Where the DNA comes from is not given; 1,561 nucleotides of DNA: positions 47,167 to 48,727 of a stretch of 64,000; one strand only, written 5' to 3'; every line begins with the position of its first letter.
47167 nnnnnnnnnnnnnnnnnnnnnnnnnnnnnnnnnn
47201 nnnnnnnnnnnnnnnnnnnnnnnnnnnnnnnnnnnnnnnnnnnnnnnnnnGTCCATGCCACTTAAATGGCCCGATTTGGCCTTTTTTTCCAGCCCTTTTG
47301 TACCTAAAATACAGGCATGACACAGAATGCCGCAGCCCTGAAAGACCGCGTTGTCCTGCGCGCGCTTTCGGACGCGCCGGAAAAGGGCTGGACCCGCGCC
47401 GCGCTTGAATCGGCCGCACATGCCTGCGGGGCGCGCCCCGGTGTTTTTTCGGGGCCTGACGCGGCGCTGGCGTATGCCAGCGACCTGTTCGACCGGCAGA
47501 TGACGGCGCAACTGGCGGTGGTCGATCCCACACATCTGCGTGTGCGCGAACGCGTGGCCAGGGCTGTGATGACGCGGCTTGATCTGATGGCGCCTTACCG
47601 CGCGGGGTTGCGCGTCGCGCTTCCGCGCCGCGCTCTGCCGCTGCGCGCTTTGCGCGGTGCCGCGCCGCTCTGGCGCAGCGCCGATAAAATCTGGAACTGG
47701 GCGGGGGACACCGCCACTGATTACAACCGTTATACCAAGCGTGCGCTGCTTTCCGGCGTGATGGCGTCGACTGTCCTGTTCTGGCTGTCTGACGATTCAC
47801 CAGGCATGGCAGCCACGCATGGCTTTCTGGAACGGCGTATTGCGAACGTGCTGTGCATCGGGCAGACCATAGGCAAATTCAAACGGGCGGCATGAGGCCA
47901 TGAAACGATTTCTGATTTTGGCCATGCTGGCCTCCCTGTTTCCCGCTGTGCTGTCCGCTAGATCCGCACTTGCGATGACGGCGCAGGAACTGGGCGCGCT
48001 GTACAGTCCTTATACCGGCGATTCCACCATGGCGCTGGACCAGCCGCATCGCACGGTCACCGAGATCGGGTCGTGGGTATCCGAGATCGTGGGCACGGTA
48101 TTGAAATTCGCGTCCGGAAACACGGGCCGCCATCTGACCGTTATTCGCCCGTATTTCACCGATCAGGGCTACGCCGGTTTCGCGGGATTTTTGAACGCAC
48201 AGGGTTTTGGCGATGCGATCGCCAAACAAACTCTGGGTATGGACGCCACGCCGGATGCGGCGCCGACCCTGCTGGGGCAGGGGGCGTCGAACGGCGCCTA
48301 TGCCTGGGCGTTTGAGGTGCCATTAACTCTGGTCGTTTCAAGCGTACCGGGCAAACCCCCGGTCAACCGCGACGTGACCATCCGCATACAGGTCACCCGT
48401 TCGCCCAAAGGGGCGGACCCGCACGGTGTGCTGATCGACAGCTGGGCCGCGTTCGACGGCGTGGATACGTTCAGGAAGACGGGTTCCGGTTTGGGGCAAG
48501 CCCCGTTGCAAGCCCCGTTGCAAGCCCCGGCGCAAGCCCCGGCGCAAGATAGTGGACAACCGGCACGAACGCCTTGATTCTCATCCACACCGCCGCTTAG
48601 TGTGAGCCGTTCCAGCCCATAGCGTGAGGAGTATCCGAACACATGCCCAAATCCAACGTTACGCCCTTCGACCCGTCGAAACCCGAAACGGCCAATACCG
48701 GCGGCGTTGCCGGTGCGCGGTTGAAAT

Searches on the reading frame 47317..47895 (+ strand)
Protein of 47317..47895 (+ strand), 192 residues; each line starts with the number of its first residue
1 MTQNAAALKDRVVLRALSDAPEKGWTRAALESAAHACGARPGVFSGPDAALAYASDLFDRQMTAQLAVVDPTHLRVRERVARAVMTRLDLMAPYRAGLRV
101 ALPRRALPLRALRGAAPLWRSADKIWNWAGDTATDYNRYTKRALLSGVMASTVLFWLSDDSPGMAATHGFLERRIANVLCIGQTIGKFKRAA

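Call 99: search_protein_families(library=pfam, proteins=[window:47317-47895:+], max_evalue=0.00001)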
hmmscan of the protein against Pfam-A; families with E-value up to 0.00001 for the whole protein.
window:47317-47895:+ (192 aa): 1 family
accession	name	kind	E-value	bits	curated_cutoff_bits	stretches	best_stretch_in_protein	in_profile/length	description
PF08511.16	COQ9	-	3.1e-25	88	20.5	1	115-179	5-69/72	COQ9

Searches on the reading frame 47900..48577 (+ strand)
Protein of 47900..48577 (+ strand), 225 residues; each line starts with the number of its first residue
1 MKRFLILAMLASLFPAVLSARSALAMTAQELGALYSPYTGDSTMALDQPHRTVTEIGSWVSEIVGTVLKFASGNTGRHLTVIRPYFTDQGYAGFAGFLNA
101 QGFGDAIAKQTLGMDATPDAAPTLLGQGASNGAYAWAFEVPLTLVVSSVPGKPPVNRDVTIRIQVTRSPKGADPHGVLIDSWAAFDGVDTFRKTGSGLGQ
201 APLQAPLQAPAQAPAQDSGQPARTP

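Call 99: search_protein_families(library=pfam, proteins=[window:47900-48577:+], max_evalue=0.00001)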
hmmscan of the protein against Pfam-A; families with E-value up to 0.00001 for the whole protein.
window:47900-48577:+ (225 aa): 1 family
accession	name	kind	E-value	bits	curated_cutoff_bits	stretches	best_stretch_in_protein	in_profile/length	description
PF11393.14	T4BSS_DotI_IcmL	-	1.8e-16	60.6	27.7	1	44-184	40-178/180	Type-IV b secretion system, inner-membrane complex component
